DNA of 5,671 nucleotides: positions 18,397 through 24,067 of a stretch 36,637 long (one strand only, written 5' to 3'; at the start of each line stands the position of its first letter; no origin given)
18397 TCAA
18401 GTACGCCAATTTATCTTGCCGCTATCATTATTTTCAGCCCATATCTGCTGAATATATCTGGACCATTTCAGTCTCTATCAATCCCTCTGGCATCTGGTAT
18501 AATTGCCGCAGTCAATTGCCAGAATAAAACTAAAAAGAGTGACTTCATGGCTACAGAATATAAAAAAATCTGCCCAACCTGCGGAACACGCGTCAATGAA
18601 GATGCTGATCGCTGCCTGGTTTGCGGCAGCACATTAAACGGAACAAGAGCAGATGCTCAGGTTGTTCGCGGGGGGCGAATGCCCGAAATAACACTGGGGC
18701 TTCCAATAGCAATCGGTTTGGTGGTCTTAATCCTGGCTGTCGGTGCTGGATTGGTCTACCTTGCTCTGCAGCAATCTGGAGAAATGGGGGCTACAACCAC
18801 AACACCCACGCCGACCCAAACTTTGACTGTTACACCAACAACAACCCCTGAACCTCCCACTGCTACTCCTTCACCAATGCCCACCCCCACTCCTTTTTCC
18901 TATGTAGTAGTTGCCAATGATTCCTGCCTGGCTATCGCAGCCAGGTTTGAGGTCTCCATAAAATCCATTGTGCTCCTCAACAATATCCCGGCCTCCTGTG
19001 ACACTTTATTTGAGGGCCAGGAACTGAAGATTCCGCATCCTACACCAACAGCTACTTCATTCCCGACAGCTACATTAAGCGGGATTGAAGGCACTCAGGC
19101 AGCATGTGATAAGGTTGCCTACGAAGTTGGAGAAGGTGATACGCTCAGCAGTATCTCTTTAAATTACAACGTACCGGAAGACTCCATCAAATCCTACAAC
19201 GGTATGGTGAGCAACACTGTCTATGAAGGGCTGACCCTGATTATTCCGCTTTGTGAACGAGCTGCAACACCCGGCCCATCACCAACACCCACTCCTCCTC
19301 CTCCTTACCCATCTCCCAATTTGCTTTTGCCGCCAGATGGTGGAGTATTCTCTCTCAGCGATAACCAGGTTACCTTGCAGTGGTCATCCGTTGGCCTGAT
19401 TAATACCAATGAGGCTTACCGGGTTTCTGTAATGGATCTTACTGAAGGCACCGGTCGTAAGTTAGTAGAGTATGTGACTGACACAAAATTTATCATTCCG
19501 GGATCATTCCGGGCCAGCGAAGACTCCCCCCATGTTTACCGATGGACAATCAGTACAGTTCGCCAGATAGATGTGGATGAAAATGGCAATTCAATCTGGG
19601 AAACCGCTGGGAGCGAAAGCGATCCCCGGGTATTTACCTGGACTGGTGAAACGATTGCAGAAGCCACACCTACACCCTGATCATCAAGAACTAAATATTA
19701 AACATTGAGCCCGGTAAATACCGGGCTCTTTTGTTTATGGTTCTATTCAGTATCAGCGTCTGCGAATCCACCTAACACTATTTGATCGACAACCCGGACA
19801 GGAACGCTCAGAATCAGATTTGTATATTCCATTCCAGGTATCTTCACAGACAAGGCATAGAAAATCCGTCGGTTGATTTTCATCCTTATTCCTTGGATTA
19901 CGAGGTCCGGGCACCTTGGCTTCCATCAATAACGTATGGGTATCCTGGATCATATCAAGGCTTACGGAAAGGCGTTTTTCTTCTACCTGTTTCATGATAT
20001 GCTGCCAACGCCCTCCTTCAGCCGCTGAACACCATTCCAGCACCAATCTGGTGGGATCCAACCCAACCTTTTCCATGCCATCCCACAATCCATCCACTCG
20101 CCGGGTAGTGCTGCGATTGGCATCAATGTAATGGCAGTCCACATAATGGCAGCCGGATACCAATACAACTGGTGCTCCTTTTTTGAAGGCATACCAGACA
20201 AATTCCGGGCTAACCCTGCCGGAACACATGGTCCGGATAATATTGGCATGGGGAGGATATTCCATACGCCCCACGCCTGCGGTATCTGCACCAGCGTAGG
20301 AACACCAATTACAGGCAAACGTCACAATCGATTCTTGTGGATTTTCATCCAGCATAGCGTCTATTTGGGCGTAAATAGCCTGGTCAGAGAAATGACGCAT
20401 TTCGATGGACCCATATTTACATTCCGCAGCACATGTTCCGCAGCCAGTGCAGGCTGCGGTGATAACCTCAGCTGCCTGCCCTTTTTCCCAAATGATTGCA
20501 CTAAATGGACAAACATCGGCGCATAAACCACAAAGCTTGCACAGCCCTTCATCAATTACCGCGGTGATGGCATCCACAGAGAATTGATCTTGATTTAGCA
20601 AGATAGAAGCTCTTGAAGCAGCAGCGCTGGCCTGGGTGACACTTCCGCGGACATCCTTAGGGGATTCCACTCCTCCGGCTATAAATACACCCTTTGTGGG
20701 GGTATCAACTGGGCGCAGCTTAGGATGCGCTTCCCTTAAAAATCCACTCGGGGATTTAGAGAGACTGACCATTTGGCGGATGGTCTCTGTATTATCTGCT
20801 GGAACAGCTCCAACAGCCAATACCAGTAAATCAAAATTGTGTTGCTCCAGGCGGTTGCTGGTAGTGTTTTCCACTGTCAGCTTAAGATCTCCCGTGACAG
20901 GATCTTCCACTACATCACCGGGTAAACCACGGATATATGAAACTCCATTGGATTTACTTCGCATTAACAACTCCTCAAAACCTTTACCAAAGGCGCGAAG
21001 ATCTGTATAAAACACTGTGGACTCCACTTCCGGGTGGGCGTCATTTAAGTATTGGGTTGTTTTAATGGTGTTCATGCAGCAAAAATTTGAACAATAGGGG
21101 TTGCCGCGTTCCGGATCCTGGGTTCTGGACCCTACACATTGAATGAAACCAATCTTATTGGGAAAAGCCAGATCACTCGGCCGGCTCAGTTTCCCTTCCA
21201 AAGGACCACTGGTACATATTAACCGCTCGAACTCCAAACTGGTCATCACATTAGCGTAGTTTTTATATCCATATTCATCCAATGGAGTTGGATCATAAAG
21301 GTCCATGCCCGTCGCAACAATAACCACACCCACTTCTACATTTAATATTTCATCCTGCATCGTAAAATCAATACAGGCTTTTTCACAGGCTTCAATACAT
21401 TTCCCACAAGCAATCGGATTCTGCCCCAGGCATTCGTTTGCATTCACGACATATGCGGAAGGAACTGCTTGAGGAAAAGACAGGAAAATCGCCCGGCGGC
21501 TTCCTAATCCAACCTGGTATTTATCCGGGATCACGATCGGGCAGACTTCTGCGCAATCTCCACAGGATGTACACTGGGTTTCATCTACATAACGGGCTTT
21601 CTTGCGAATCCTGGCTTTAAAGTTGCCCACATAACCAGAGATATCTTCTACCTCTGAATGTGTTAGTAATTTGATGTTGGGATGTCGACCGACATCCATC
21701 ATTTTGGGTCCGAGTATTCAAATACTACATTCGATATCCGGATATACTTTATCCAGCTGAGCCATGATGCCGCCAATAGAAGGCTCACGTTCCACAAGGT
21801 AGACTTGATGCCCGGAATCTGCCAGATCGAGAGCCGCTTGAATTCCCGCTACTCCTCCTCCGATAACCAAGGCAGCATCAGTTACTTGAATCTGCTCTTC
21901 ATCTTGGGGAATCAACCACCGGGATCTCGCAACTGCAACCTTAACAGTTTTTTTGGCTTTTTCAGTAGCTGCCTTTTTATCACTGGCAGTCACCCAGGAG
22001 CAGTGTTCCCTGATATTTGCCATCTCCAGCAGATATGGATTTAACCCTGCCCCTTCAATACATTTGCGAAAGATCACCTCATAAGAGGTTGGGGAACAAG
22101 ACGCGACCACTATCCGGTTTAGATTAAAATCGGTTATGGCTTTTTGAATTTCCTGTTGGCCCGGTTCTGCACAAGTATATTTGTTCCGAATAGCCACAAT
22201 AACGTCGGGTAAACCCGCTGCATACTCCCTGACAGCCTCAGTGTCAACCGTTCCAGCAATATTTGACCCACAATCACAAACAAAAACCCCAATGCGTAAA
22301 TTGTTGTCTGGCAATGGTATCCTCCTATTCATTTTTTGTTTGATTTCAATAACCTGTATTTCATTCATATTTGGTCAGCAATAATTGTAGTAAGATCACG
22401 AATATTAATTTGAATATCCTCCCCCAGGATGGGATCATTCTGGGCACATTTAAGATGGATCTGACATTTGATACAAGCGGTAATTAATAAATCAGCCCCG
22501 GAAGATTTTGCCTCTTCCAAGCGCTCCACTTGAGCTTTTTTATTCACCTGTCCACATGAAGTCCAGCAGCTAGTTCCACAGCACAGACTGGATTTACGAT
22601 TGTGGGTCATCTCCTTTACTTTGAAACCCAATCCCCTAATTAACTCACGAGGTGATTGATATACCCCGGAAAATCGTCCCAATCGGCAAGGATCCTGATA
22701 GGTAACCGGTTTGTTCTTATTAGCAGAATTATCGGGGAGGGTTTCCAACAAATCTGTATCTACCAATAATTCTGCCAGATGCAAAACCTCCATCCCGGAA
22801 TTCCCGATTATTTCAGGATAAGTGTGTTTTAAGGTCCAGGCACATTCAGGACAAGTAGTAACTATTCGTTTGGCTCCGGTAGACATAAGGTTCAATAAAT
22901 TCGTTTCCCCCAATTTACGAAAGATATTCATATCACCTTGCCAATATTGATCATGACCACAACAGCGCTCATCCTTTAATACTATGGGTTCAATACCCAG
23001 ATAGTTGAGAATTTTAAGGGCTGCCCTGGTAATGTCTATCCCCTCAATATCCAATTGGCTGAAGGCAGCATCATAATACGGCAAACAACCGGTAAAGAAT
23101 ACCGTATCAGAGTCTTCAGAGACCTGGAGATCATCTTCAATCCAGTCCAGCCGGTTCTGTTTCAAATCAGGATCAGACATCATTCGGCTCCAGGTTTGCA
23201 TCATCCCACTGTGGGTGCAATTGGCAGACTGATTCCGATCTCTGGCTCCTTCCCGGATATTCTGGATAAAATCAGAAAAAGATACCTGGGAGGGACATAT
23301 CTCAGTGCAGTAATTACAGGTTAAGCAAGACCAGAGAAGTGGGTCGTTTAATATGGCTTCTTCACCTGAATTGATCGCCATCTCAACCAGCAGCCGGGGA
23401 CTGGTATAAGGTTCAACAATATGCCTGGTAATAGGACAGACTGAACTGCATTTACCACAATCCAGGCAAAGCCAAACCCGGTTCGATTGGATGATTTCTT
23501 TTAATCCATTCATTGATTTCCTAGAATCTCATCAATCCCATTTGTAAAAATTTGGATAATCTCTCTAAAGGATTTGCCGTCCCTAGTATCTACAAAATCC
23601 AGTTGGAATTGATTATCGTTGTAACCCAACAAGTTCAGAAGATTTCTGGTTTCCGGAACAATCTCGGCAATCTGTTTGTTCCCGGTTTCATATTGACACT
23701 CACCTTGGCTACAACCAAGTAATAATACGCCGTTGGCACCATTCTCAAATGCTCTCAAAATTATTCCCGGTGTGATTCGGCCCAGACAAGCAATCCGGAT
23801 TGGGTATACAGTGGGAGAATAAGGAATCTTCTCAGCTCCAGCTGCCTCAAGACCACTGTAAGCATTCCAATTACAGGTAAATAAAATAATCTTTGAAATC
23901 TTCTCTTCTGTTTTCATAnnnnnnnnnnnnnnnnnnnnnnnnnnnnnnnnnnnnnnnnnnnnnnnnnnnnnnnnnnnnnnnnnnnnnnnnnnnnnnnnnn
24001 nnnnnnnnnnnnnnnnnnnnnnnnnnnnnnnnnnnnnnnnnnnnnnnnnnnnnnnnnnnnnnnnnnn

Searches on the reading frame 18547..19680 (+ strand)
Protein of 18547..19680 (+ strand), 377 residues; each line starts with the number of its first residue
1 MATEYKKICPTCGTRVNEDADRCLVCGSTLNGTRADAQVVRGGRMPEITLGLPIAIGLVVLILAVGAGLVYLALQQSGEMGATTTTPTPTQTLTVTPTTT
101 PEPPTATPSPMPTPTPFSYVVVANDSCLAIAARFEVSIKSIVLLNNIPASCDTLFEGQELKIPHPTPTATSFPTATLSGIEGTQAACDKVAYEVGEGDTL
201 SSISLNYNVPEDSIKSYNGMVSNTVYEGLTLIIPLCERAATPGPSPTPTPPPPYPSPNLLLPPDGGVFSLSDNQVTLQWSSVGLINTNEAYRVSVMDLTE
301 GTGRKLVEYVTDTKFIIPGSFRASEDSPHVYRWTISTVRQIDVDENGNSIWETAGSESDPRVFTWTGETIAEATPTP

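Call 36: search_protein_families(library=pfam, proteins=[window:18547-19680:+], max_evalue=0.00001)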
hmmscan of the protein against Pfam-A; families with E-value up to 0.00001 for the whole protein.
window:18547-19680:+ (377 aa): 3 families
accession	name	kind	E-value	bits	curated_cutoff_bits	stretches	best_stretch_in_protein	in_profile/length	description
PF01476.26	LysM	-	2.1e-21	76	20.9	2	192-234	1-43/43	LysM domain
PF23473.1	LysM3_LYK4_5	-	1.2e-09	38.6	29.3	0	191-235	4-48/48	LYK4/5 LysM3 domain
PF23446.1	LysM1_NFP_LYK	-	7.5e-06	27.2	36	0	126-163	17-54/60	NFP/LYK LysM1 domain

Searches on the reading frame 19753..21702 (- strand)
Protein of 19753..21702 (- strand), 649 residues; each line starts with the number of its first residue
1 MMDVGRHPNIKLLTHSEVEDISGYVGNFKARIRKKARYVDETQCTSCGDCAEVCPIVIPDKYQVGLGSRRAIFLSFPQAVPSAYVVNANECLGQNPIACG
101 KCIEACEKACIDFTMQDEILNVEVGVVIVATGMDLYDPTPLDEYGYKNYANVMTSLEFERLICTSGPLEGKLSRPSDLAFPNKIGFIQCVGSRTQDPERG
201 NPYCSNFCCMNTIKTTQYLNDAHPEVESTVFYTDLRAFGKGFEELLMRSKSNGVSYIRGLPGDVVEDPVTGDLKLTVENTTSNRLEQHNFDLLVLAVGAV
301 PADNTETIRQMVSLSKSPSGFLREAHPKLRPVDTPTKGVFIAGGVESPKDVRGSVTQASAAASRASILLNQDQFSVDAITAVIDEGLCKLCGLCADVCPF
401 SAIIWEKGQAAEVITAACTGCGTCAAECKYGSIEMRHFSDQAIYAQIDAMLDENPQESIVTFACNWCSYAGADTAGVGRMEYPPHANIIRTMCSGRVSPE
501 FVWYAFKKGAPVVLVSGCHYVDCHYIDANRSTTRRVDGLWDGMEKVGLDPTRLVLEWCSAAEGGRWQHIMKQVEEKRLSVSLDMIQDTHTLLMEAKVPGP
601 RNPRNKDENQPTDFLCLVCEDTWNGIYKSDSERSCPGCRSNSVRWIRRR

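Call 7: search_protein_families(library=pfam, proteins=[window:19753-21702:-], max_evalue=0.00001)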
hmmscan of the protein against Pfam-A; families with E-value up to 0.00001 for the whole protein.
window:19753-21702:- (649 aa): 10 families
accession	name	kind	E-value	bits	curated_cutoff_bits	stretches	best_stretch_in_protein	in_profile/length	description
PF02662.21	FlpD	-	2.6e-41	140.9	22.3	1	459-576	1-118/123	Methyl-viologen-reducing hydrogenase, delta subunit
PF00037.32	Fer4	-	1.5e-15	56.7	21.1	1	382-403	2-23/24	4Fe-4S binding domain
PF12837.12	Fer4_6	-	1.1e-12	47.6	25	0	381-403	2-24/24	4Fe-4S binding domain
PF12838.12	Fer4_7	-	2.2e-12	47.7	27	0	388-431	2-51/52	4Fe-4S dicluster domain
PF14697.11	Fer4_21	-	5e-12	46.2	35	1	381-435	1-59/59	4Fe-4S dicluster domain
PF13237.11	Fer4_10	-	1.9e-08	34.6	25.5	1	382-428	3-52/53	4Fe-4S dicluster domain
PF12797.12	Fer4_2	-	6.2e-08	32.5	24.5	0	37-55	3-21/22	4Fe-4S binding domain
PF13187.11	Fer4_9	-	1.5e-06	28.5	27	1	388-431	2-50/52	4Fe-4S dicluster domain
PF13183.11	Fer4_8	-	3.2e-06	28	27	0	42-56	52-66/68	4Fe-4S dicluster domain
PF25160.1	LdpA_Fe-S-bd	-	3.6e-06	27.1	27.6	0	394-437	9-47/49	LdpA Fe-S cluster-binding domain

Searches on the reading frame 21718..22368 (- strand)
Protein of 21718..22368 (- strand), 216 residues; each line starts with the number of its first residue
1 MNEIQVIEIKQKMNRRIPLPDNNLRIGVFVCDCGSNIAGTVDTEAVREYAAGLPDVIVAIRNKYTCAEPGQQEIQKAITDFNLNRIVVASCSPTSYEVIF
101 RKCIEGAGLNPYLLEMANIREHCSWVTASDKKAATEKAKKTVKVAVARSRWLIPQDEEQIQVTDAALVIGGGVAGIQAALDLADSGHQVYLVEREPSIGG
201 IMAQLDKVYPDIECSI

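Call 7: search_protein_families(library=pfam, proteins=[window:21718-22368:-], max_evalue=0.00001)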
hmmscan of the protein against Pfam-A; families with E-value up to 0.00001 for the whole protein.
window:21718-22368:- (216 aa): 5 families
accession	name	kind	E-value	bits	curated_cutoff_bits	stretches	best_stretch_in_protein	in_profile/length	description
PF12831.13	FAD_oxidored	-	6.4e-09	36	27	1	167-203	3-39/416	FAD dependent oxidoreductase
PF01266.30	DAO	-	1.3e-06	28.6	27.9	1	167-199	3-35/353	FAD dependent oxidoreductase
PF00890.30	FAD_binding_2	-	2.3e-06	27.5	20.4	1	167-200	3-36/414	FAD binding domain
PF13450.12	NAD_binding_8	-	4.8e-06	27.2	21.9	0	168-203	1-36/68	NAD(P)-binding Rossmann-like domain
PF00070.33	Pyr_redox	-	9.6e-06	26.5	22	0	166-199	2-35/82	Pyridine nucleotide-disulphide oxidoreductase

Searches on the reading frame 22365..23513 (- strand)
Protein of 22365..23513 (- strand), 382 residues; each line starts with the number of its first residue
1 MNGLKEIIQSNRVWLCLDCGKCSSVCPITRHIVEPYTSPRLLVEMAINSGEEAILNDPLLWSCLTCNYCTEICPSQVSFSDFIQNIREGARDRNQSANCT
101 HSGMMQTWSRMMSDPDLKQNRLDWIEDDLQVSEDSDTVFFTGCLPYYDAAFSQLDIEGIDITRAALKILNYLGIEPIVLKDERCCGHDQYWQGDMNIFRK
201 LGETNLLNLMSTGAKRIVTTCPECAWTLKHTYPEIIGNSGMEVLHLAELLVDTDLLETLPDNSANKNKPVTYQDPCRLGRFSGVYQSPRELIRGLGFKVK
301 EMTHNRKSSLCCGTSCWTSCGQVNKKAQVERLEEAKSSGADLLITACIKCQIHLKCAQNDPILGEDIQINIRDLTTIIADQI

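Call 7: search_protein_families(library=pfam, proteins=[window:22365-23513:-], max_evalue=0.00001)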
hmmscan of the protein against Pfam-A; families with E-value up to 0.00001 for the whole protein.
window:22365-23513:- (382 aa): 4 families
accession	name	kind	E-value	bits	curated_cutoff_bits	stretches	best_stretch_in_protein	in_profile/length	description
PF02754.22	CCG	-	3.6e-27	94.7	20.6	2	138-229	2-85/85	Cysteine-rich domain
PF13183.11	Fer4_8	-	6.5e-10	39.8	27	1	16-77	5-68/68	4Fe-4S dicluster domain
PF13534.11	Fer4_17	-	2.8e-06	28.2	22.2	1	16-77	2-60/61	4Fe-4S dicluster domain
PF13237.11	Fer4_10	-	4.7e-06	26.9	25.5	1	15-74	8-53/53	4Fe-4S dicluster domain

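Call 49: search_protein_families(library=ncbifam, proteins=[window:22365-23513:-], max_evalue=1e-10)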
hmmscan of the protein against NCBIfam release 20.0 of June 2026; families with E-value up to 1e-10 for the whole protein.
window:22365-23513:- (382 aa): 8 families
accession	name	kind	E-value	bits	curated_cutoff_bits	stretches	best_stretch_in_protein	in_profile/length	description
NF004898.0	PRK06259.1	equivalog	1.6e-40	139.2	385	1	6-359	126-468/488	fumarate reductase (CoM/CoB) subunit TfrB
NF045670.1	quin_L_LdhH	equivalog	2.5e-33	115.3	800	1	134-358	466-689/706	L-lactate dehydrogenase (quinone) large subunit LdhH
NF045663.1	diclust_near_Sec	equivalog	3.5e-25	88.2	530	1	12-354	305-618/759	pyridine nucleotide-disulfide oxidoreductase/dicluster-binding protein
NF008369.0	PRK11168.1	equivalog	1e-24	87.2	278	1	131-355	163-381/401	anaerobic glycerol-3-phosphate dehydrogenase subunit C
NF008434.0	PRK11274.1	equivalog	1e-19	70.8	333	1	161-362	185-396/409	glycolate oxidase subunit GlcF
TIGR03379.1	glycerol3P_GlpC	equivalog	9.8e-18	64.1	279.9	1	135-355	162-378/397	anaerobic glycerol-3-phosphate dehydrogenase subunit GlpC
NF041890.1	hdrC_Methbact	equivalog_domain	2.1e-13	50.3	270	1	9-96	24-107/192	ferredoxin:CoB-CoM heterodisulfide reductase subunit HdrC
TIGR03290.1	CoB_CoM_SS_C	equivalog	4.6e-13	49.4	160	1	15-97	3-82/144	CoB--CoM heterodisulfide reductase subunit C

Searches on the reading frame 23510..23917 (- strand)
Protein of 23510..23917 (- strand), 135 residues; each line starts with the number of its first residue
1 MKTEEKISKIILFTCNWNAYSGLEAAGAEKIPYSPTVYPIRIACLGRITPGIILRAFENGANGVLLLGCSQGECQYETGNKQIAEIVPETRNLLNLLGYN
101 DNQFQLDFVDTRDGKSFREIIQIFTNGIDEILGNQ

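Call 7: search_protein_families(library=pfam, proteins=[window:23510-23917:-], max_evalue=0.00001)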
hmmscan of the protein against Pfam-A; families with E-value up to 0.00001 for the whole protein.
window:23510-23917:- (135 aa): 1 family
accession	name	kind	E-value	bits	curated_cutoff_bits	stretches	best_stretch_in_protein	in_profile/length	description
PF02662.21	FlpD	-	9.3e-35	119.7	22.3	1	10-131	1-122/123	Methyl-viologen-reducing hydrogenase, delta subunit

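Call 49: search_protein_families(library=ncbifam, proteins=[window:23510-23917:-], max_evalue=1e-10)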
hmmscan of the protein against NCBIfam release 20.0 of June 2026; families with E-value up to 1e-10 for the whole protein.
window:23510-23917:- (135 aa): 2 families
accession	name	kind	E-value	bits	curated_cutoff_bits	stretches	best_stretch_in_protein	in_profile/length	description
NF040770.1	hetero_SS_HdrA2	exception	4.6e-27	94.5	1100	1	3-131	643-771/777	CoB-CoM heterodisulfide reductase HdrA2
NF045873.1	F420_non_VhuD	exception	1.1e-20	74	215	1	10-130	4-124/132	F420-non-reducing hydrogenase iron-sulfur subunit VhuD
